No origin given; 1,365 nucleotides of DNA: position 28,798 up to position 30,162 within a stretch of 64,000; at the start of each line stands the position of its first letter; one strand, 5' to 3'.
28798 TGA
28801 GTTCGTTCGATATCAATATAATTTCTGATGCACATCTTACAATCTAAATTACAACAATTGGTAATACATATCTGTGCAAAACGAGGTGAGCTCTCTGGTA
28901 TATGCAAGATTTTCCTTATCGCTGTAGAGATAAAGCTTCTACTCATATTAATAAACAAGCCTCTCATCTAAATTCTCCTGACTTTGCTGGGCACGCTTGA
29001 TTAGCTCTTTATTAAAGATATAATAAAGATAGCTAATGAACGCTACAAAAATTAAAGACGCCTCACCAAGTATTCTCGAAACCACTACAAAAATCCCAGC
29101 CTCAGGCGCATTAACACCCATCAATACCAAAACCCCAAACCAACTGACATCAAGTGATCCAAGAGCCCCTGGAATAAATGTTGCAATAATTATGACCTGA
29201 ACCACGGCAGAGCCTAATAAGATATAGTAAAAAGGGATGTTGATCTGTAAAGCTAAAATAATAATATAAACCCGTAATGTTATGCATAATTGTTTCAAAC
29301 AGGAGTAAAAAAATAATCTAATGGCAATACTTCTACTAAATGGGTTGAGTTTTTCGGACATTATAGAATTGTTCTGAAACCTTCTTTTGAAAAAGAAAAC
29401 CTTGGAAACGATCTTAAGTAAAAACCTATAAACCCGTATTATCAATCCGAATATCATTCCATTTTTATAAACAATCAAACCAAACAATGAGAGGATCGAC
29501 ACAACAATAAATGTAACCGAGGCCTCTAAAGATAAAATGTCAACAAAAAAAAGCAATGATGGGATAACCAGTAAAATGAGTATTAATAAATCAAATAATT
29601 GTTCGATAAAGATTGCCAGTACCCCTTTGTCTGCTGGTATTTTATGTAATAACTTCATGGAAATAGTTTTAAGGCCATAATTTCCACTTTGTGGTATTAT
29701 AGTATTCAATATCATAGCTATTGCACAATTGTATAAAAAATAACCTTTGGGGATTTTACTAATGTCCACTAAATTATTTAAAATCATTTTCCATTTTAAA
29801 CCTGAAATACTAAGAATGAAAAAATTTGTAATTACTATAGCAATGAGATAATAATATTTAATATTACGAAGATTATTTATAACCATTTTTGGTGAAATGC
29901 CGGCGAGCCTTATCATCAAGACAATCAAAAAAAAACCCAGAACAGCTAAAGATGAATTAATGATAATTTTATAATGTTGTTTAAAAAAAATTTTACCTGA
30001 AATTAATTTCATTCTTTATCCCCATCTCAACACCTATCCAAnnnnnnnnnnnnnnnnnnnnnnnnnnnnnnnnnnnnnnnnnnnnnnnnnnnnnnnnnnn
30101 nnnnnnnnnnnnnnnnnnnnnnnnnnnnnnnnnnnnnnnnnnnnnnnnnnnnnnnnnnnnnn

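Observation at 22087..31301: Tandem core block: MTase - B12-rSAM - SPASM-rSAM - SPASM-rSAM - B12-rSAM - SPASM-rSAM - UPF0104 membrane protein - aminotransferase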

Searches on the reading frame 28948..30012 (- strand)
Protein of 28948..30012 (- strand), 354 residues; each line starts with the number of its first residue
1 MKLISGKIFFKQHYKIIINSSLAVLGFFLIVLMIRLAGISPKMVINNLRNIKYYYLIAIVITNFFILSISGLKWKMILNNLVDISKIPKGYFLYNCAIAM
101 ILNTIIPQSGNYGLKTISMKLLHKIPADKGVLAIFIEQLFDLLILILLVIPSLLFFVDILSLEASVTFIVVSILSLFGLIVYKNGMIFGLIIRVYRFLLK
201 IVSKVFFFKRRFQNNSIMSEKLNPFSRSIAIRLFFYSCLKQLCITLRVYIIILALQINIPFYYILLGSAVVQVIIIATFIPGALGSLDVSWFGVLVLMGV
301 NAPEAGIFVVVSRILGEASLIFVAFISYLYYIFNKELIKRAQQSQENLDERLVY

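Call 4: search_protein_families(library=pfam, proteins=[window:28948-30012:-], max_evalue=0.01)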
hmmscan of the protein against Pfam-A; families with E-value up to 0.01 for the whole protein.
window:28948-30012:- (354 aa): 1 family
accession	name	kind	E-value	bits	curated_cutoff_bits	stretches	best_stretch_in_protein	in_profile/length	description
PF03706.18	LPG_synthase_TM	-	8.2e-27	94.9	33.4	1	25-315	3-293/302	Lysylphosphatidylglycerol synthase TM region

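Call 10: search_protein_families(library=ncbifam, proteins=[window:28948-30012:-], max_evalue=0.001)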
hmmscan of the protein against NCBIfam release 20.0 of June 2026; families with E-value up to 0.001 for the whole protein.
window:28948-30012:- (354 aa): 2 families
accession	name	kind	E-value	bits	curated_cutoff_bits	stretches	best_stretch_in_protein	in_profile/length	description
TIGR00374.1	TIGR00374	subfamily_domain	3e-17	63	43.2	1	24-331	2-313/323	flippase-like domain-containing protein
NF033480.1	bifunc_MprF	equivalog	3.5e-05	22.3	600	0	20-312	8-278/841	bifunctional lysylphosphatidylglycerol flippase/synthetase MprF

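Call 12: find_encoding_contigs(protein=window:28948-30012:-, flank=10000, max_places=6)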
Protein window:28948-30012:- (354 aa): no gene with exactly this product is on record in the collection.

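Call 22: search_solved_structures(query=window:28948-30012:-, max_evalue=1)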
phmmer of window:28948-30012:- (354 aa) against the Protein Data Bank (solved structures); distinct sequences matched with E-value up to 1: 0.

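Call 39: find_homologous_proteins(query=window:28948-30012:-, max_evalue=0.00001)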
Query window:28948-30012:- (354 aa): 10 proteins with E <= 0.00001 among 8000 candidates.
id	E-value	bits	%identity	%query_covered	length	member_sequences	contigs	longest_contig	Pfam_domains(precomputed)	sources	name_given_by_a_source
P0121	3.1e-211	719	100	100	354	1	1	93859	PF03706.19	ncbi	ncbi:MAG: lysylphosphatidylglycerol synthase transmembrane domain-containing protein [Pseudomonadota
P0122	2.1e-99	351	53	93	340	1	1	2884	PF03706.19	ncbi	-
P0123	4.4e-88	314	46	92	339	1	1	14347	PF03706.19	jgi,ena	-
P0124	1.7e-83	299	47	93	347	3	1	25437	PF03706.19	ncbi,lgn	-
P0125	3.0e-83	298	47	94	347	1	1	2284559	PF03706.19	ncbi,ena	-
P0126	1.8e-78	282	46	88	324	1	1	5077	PF03706.19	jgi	jgi:uncharacterized protein (TIRG00374 family)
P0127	1.8e-64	236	38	87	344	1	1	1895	PF03706.19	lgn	-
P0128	5.0e-61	225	40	86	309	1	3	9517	PF03706.19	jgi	jgi:uncharacterized protein (TIRG00374 family)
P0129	1.7e-54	203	38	91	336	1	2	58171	PF03706.19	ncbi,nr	ncbi:MAG: flippase-like domain-containing protein [Candidatus Omnitrophica bacterium]|nr:flippase-li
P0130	1.0e-7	50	24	90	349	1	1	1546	PF03706.19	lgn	-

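Call 40: find_encoding_contigs(protein=P0125, flank=10000, max_places=1)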
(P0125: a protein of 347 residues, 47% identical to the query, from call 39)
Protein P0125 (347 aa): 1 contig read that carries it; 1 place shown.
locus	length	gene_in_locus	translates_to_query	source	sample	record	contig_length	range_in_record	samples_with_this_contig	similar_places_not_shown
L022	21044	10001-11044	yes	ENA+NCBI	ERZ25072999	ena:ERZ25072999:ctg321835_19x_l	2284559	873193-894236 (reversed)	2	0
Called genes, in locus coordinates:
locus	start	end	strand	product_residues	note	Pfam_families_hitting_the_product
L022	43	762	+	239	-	PF00483:NTP_transferase, PF12804:NTP_transf_3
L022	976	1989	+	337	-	PF00288:GHMP_kinases_N, PF08544:GHMP_kinases_C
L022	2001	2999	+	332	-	PF01073:3Beta_HSD, PF01370:Epimerase, PF04321:RmlD_sub_bind, PF16363:GDP_Man_Dehyd, PF07993:NAD_binding_4 (faint), PF13460:NAD_binding_10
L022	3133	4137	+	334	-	PF04055:Radical_SAM, PF13186:SPASM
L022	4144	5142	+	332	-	PF04055:Radical_SAM, PF13186:SPASM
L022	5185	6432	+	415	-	PF01041:DegT_DnrJ_EryC1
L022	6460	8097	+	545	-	PF02310:B12-binding, PF04055:Radical_SAM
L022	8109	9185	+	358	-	PF04055:Radical_SAM, PF13186:SPASM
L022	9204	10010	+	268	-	PF13489:Methyltransf_23, PF08241:Methyltransf_11, PF13649:Methyltransf_25 (weak), PF08242:Methyltransf_12 (weak), PF13847:Methyltransf_31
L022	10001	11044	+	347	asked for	PF03706:LPG_synthase_TM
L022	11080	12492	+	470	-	PF02310:B12-binding, PF04055:Radical_SAM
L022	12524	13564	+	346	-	PF04055:Radical_SAM, PF13186:SPASM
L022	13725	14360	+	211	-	PF02698:DUF218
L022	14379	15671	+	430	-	PF13353:Fer4_12 (weak), PF04055:Radical_SAM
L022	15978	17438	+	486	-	PF02310:B12-binding, PF04055:Radical_SAM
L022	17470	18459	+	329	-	PF00535:Glycos_transf_2, PF10111:Glyco_tranf_2_2, PF13641:Glyco_tranf_2_3, PF13632:Glyco_trans_2_3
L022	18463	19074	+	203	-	PF13489:Methyltransf_23, PF02353:CMAS (weak), PF13847:Methyltransf_31 (weak), PF08241:Methyltransf_11 (weak), PF08242:Methyltransf_12 (weak), PF13649:Methyltransf_25 (weak)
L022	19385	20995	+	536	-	PF13174:TPR_6 (faint), PF07719:TPR_2 (faint), PF13424:TPR_12 (faint), PF00515:TPR_1 (faint), PF12895:ANAPC3 (faint), PF13176:TPR_7 (faint), PF13428:TPR_14 (faint), PF13432:TPR_16 (faint), +3 more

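Call 41: find_encoding_contigs(protein=P0129, flank=10000, max_places=1)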
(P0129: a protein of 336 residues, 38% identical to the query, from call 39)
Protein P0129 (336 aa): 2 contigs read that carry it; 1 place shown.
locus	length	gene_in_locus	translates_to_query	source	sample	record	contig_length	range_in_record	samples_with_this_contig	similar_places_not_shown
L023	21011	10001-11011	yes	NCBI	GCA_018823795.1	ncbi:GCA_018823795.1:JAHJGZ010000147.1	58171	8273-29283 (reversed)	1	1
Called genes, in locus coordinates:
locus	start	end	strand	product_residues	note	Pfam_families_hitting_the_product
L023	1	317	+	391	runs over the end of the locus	-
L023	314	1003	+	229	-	PF00483:NTP_transferase, PF12804:NTP_transf_3 (weak)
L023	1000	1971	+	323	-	PF00288:GHMP_kinases_N, PF08544:GHMP_kinases_C (weak)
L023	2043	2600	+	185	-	PF13580:SIS_2, PF01380:SIS (weak)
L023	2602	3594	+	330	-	PF01073:3Beta_HSD, PF01370:Epimerase, PF04321:RmlD_sub_bind, PF05368:NmrA (weak), PF07993:NAD_binding_4 (weak), PF13460:NAD_binding_10 (weak), PF16363:GDP_Man_Dehyd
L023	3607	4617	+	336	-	PF04055:Radical_SAM, PF13186:SPASM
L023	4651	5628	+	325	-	PF04055:Radical_SAM, PF13186:SPASM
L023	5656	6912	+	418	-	PF01041:DegT_DnrJ_EryC1, PF01212:Beta_elim_lyase (weak), PF01041:DegT_DnrJ_EryC1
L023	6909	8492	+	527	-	PF02310:B12-binding, PF04055:Radical_SAM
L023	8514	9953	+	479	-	PF02310:B12-binding, PF04055:Radical_SAM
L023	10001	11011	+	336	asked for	PF03706:LPG_synthase_TM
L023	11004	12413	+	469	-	PF02310:B12-binding, PF04055:Radical_SAM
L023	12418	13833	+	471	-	PF02310:B12-binding, PF04055:Radical_SAM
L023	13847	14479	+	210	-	PF02698:DUF218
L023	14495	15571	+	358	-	PF04055:Radical_SAM, PF13186:SPASM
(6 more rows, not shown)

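Call 42: find_encoding_contigs(protein=P0123, flank=10000, max_places=1)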
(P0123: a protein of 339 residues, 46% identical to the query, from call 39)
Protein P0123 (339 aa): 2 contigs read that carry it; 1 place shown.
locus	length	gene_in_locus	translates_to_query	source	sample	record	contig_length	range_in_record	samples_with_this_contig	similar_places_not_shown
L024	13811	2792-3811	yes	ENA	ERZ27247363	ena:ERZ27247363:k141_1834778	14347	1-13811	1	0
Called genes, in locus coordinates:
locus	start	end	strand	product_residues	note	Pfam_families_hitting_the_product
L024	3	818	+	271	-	?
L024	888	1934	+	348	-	PF04055:Radical_SAM, PF13186:SPASM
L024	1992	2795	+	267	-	PF13489:Methyltransf_23, PF08241:Methyltransf_11, PF08242:Methyltransf_12, PF13649:Methyltransf_25, PF13847:Methyltransf_31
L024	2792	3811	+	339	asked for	PF03706:LPG_synthase_TM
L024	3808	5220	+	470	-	PF02310:B12-binding, PF04055:Radical_SAM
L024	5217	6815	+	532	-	PF02310:B12-binding, PF04055:Radical_SAM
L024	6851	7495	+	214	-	PF02698:DUF218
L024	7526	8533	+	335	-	PF01073:3Beta_HSD, PF01370:Epimerase, PF04321:RmlD_sub_bind, PF16363:GDP_Man_Dehyd, PF07993:NAD_binding_4 (faint), PF13460:NAD_binding_10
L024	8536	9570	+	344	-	PF04055:Radical_SAM, PF13186:SPASM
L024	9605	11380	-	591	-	PF00664:ABC_membrane, PF00005:ABC_tran, PF02463:SMC_N (faint)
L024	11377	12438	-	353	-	-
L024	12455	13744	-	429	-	PF01041:DegT_DnrJ_EryC1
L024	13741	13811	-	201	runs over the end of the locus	?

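Call 60: predict_structure(alignment_id=A1)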
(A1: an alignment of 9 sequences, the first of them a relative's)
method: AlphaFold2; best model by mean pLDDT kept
length: 354 residues; sequences in the alignment: 9
mean_pLDDT: 78.6   pTM: 0.77
mean pLDDT of the five models: 78.6, 78.2, 77.5, 75.9, 75.2
residues with pLDDT >= 90: 106; 70-90: 156; 50-70: 63; < 50: 29
segments of 3 or more residues with pLDDT < 50: 1-11, 212-216, 280-286
pLDDT, mean of each block of 10 residues (from residue 1): 42 57 64 75 89 94 94 89 81 88 61 74 80 81 88 91 94 90 79 70 56 49 73 92 93 92 90 66 51 83 88 89 93 87 73 65
secondary structure, 60 per line:
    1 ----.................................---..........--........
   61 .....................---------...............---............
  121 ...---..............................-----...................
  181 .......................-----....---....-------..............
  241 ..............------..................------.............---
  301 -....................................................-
elements in order: H5-37 H41-50 H53-81 H91-105 H109-123 H127-156 H162-203 H209-212 H216-219 H227-254 H261-278 H285-297 H302-353

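Call 62: fold_search(model_id=the predicted structure, library=pdb)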
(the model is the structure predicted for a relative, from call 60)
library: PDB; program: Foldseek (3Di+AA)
matches with E <= 10: 393; with E <= 0.001: 0
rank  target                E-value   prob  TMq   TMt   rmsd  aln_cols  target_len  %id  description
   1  9j8s_A                2.9e-03  1.00  0.53  0.26   9.1       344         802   12  MprF from Pseudomonas aeruginosa in nanodisc, C2 symmetry (released 2025-09-03)
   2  9j8q_A                1.1e-02  1.00  0.54  0.26   9.6       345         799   12  MprF from Pseudomonas aeruginosa in GDN micelle, C2 symmetry (released 2025-09-03)
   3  5m87                  2.5e-01  0.10  0.12  0.10  26.4       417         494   13  Crystal structure of Eremococcus coleocola manganese transporter (released 2017-01-11)
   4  8xq9_A                3.3e-01  0.20  0.19  0.12  20.9       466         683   10  Structure of the sea urchin spSLC9C1 in state-2 w/ cAMP dimer (released 2024-07-17)
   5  8xqa_A                3.7e-01  0.18  0.18  0.12  20.9       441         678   11  Structure of the sea urchin spSLC9C1 in state-3 w/ cAMP dimer (released 2024-07-17)
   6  8xq7_A                4.2e-01  0.15  0.18  0.09  21.5       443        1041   11  Structure of the sea urchin spSLC9C1 in state-1 w/ cAMP dimer (released 2024-07-17)
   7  7kyp_H                4.4e-01  0.11  0.15  0.15  18.2       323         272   13  PsaBC from Streptococcus pneumoniae in complex with Fab (released 2021-08-25)
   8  8gmj                  5.3e-01  0.10  0.15  0.06  23.6       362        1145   13  CryoEM structure of P-Glycoprotein in collapsed closed state under continuous turnover conditions with verapamil (released 2025-04-23)
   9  9mfm_A                5.3e-01  0.08  0.13  0.12  23.0       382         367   11  Structure of zebrafish OTOP1 in nanodisc in complex with inhibitor C2.36 (released 2025-11-05)
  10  7kyp_J                5.5e-01  0.10  0.14  0.16  18.4       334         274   11  PsaBC from Streptococcus pneumoniae in complex with Fab (released 2021-08-25)
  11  9g4d                  6.1e-01  0.07  0.13  0.15  22.1       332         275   10  Cryo-EM reconstruction of the full-length H209N mutant E. coli transmembrane formate transporter FocA (released 2025-10-22)
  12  7yr5_A                6.6e-01  0.07  0.13  0.12  22.3       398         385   12  Embigin facilitates monocarboxylate transporter 1 localization to plasma membrane and transition to a decoupling state (released 2022-09-28)
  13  9a52_A                6.6e-01  0.07  0.12  0.11  24.1       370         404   15  Integrative model of YCSG-FABL by crosslinking MS and deep learning (released 2024-09-18)
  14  6hrc_A                7.2e-01  0.04  0.10  0.08  27.8       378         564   14  Outward-facing PglK with ATPgammaS bound (released 2019-03-06)
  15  1kpl_A                7.6e-01  0.08  0.14  0.12  23.5       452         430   13  Crystal Structure of the ClC Chloride Channel from S. typhimurium (released 2002-01-23)
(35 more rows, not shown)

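Call 91: search_protein_families(library=ncbifam, proteins=[L022:9204-10010:+, L022:11080-12492:+, L022:12524-13564:+], max_evalue=1e-10)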
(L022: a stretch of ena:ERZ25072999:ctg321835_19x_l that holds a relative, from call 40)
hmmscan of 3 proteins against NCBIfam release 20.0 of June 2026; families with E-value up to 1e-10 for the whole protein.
L022:9204-10010:+ (268 aa): 0 families

L022:11080-12492:+ (470 aa): 22 families
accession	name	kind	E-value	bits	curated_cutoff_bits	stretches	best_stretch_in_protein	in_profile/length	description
TIGR02026.1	BchE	equivalog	2.2e-66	224.7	481.35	1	23-434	17-427/497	magnesium-protoporphyrin IX monomethyl ester anaerobic oxidative cyclase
TIGR03471.1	HpnJ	equivalog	4.2e-65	220.4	577.6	1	77-400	77-398/472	hopanoid biosynthesis associated radical SAM protein HpnJ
TIGR04479.1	bcpD_PhpK_rSAM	subfamily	2.8e-45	154.7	600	1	29-368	73-410/504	PhpK family radical SAM P-methyltransferase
NF038361.1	rSAM_Sden_1168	equivalog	1.8e-44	152.2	575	1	26-395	83-479/560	Sden_1168 family B12-binding radical SAM P-methyltransferase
TIGR04013.1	B12_SAM_MJ_1487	hypoth_equivalog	5.5e-44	150.5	251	1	58-388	32-356/382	TIGR04013 family B12-binding domain/radical SAM domain-containing protein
TIGR04072.2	rSAM_ladder_B12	equivalog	3.5e-43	147.8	360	1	26-422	16-403/443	lipid biosynthesis B12-binding/radical SAM protein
NF050148.1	rSAM_ApyD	equivalog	6e-43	147.2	750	1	64-391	70-395/645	RiPP biosynthesis radical SAM protein ApyD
TIGR03975.1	rSAM_ocin_1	subfamily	3.6e-39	134.8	281.85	1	60-362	120-425/606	RiPP maturation radical SAM C-methyltransferase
TIGR04385.1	B12_rSAM_cofa1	equivalog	5.9e-34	118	450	1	26-366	18-363/438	B12 lower ligand biosynthesis radical SAM protein BzaD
TIGR04367.1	HpnR_B12_rSAM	equivalog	4.1e-32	111.3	650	1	26-429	20-408/490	hopanoid C-3 methylase HpnR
TIGR04014.1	B12_SAM_MJ_0865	equivalog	4.6e-32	111.4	360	1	100-389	71-358/434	methyl-coenzyme M reductase glutamine C-methyltransferase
NF033712.0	B12_rSAM_KedN5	subfamily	2e-29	102.3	700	1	41-395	35-397/624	KedN5 family methylcobalamin-dependent radical SAM C-methyltransferase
TIGR04190.1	B12_SAM_Ta0216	equivalog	1.2e-27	96.7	500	1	26-403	35-440/554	TIGR04190 family B12-binding domain/radical SAM domain protein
NF033070.1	rSAM_AprD4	equivalog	4e-25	88.6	500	1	197-420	195-421/456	AprD4 family radical SAM diol-dehydratase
TIGR04295.1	B12_rSAM_oligo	hypoth_equivalog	1.5e-23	83.2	400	1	28-320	25-314/422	TIGR04295 family B12-binding domain-containing radical SAM protein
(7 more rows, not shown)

L022:12524-13564:+ (346 aa): 10 families
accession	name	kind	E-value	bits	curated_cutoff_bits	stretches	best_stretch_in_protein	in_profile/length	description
TIGR04317.1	W_rSAM_matur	equivalog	1.6e-27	96.6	380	1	9-154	4-144/349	tungsten cofactor oxidoreductase radical SAM maturase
TIGR04321.1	spiroSPASM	subfamily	1.7e-15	56.7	250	0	11-107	233-331/510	spiro-SPASM protein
TIGR02666.1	moaA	equivalog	1.1e-14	54.2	284.05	1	8-119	9-123/336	GTP 3',8-cyclase MoaA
NF045702.1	rSAM_GDGT_ether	equivalog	4e-14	52.1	450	1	11-131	88-212/486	tetraether lipid synthase Tes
NF001199.0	PRK00164.2-1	equivalog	8.7e-14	51.4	231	1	9-128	12-128/308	GTP 3',8-cyclase MoaA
TIGR02668.1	moaA_archaeal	equivalog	3e-13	49.4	325.25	1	9-126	10-124/303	GTP 3',8-cyclase MoaA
NF038283.1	viperin_w_prok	equivalog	3.2e-13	49.5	180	1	10-119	3-115/281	viperin family antiviral radical SAM protein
TIGR04311.1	rSAM_Geo_metal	subfamily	4.8e-13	48.9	400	1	11-122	5-116/423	radical SAM/SPASM family putative metalloenzyme maturase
TIGR02495.1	NrdG2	equivalog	6.1e-12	45.3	131.15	1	17-175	24-175/193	anaerobic ribonucleoside-triphosphate reductase activating protein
TIGR03977.1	rSAM_pair_HxsC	equivalog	2.1e-11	43.3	267.9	1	13-118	29-132/292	His-Xaa-Ser system radical SAM maturase HxsC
